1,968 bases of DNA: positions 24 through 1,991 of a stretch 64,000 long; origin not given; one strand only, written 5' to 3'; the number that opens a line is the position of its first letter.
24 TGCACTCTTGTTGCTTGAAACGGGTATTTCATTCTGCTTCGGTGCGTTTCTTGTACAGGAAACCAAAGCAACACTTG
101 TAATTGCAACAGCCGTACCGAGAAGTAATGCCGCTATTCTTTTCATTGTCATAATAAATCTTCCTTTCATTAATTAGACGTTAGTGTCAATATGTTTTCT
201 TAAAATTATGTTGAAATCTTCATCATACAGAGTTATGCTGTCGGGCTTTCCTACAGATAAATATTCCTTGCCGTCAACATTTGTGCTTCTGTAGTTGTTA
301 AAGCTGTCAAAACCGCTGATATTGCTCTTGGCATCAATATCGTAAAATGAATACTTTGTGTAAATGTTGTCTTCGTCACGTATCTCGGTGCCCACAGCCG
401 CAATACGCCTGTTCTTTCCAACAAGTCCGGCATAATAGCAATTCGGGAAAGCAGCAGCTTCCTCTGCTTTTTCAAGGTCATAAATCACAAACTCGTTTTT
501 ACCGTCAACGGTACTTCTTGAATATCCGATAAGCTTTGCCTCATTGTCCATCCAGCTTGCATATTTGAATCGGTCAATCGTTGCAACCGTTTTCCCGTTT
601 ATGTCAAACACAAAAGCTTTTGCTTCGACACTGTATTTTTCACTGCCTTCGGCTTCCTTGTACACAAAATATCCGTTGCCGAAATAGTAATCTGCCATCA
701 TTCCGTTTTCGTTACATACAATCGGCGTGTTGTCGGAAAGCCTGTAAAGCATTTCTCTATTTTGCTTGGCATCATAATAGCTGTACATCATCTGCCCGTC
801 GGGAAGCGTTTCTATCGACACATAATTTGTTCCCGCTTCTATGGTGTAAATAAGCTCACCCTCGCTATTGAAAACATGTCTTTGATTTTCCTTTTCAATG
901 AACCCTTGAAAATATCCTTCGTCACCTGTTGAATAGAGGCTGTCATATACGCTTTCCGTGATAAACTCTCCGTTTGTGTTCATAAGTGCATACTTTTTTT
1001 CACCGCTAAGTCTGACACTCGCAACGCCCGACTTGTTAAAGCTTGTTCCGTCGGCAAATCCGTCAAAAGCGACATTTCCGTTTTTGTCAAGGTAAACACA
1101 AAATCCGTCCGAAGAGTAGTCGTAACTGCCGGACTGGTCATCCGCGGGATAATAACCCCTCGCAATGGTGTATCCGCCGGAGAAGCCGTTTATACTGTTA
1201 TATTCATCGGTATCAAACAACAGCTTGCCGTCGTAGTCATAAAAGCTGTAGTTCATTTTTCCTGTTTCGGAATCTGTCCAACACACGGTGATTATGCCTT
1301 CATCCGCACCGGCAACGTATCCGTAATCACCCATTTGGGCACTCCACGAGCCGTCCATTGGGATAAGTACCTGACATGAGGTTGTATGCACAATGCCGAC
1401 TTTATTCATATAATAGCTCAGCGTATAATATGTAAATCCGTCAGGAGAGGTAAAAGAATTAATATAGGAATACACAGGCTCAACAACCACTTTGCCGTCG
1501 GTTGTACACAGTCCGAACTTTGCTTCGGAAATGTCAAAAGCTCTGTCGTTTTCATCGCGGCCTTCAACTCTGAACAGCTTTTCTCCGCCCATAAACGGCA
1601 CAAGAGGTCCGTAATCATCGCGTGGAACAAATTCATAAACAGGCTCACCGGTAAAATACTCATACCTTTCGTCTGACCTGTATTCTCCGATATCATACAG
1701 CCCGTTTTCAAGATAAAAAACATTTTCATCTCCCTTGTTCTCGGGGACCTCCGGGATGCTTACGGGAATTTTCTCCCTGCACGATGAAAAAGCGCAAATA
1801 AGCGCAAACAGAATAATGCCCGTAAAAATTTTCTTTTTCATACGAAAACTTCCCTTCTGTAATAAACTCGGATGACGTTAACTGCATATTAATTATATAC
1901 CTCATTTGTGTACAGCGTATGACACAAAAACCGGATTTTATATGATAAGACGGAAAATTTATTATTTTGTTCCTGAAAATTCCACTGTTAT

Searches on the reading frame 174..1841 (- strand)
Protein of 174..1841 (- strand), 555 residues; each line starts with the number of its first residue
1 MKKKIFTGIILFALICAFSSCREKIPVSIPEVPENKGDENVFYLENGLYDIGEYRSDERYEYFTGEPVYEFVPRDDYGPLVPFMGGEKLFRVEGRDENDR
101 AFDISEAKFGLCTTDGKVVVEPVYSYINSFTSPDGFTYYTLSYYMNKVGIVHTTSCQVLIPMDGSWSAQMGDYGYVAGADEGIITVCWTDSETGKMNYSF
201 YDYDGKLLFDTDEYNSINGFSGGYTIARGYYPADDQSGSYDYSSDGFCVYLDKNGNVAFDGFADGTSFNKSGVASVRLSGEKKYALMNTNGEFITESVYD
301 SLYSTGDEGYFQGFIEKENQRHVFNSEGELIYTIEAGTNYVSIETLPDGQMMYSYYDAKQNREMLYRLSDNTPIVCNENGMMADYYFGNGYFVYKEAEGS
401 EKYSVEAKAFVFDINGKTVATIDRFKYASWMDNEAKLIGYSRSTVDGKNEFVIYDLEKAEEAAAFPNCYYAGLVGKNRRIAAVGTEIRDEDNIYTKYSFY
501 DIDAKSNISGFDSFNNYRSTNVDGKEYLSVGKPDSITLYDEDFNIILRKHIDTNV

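Call 16: search_protein_families(library=pfam, proteins=[window:174-1841:-], max_evalue=0.00001)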
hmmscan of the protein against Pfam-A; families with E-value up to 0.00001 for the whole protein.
window:174-1841:- (555 aa): 1 family
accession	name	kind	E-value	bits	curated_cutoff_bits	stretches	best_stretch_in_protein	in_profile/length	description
PF14903.11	WG_beta_rep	-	6.7e-10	39.3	25.6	0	109-131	1-23/35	WG containing repeat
